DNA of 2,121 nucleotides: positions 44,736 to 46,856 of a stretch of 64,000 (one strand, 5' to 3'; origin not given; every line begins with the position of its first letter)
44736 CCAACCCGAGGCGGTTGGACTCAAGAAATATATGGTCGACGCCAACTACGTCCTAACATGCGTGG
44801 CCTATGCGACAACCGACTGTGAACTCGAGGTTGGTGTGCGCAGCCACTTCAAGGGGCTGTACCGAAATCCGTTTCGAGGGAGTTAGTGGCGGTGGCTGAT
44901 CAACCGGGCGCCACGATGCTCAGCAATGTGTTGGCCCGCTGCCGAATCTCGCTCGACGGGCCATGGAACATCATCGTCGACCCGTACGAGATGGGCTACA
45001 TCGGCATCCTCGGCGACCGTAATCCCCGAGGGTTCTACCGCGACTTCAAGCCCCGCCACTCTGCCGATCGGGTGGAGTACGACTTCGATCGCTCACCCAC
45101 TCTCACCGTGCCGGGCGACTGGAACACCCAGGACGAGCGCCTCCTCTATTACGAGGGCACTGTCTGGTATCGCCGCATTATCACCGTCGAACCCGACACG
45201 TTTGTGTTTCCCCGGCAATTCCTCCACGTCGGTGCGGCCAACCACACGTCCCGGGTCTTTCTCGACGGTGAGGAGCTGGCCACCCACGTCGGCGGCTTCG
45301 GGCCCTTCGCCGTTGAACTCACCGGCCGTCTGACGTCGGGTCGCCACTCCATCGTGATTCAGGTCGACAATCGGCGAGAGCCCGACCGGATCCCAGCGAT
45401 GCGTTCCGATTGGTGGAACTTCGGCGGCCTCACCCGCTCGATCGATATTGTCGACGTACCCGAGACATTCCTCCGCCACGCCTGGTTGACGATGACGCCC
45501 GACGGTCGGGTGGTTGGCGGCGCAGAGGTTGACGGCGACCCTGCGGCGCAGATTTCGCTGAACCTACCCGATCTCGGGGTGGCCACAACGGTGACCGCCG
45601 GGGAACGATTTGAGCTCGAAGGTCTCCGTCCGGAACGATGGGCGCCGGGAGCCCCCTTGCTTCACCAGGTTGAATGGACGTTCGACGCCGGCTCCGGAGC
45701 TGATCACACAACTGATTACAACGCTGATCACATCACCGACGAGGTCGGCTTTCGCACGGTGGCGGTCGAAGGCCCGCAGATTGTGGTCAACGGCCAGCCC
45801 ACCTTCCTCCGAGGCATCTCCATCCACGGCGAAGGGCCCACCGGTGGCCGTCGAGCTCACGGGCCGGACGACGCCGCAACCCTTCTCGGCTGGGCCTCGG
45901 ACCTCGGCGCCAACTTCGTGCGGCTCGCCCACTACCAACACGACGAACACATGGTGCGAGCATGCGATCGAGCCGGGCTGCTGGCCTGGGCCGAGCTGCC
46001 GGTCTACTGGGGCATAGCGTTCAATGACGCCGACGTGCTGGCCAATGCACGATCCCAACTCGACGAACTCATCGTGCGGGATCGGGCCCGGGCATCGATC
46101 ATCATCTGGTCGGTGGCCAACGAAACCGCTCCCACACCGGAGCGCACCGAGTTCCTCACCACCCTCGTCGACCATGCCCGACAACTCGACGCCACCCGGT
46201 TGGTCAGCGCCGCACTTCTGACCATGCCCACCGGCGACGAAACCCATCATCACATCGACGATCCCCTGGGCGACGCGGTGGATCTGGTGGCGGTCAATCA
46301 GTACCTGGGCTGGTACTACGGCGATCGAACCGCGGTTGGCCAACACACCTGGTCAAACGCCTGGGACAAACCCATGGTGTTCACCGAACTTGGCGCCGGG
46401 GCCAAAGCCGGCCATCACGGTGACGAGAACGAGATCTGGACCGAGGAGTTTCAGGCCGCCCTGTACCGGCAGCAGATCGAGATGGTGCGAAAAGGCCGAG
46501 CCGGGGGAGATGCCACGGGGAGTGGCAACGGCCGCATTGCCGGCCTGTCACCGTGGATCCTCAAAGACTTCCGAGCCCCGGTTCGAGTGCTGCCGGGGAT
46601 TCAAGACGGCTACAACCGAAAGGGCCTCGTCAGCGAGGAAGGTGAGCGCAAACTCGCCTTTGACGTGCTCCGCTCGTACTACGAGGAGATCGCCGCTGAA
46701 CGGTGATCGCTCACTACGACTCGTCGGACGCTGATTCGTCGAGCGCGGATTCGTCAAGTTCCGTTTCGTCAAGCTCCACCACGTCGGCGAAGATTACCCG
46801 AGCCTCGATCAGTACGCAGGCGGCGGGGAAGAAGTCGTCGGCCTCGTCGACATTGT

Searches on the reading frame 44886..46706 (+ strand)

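Call 61: search_protein_families(library=pfam, proteins=[window:44886-46706:+], max_evalue=0.00001)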
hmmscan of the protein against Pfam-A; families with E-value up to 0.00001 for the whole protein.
window:44886-46706:+ (606 aa): 2 families
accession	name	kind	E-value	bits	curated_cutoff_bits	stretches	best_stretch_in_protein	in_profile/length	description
PF02836.23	Glyco_hydro_2_C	-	2e-22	80.2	21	1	292-529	1-241/302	Glycosyl hydrolases family 2, TIM barrel domain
PF02837.24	Glyco_hydro_2_N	-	8.6e-09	36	28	1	64-191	25-168/169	Glycosyl hydrolases family 2, sugar binding domain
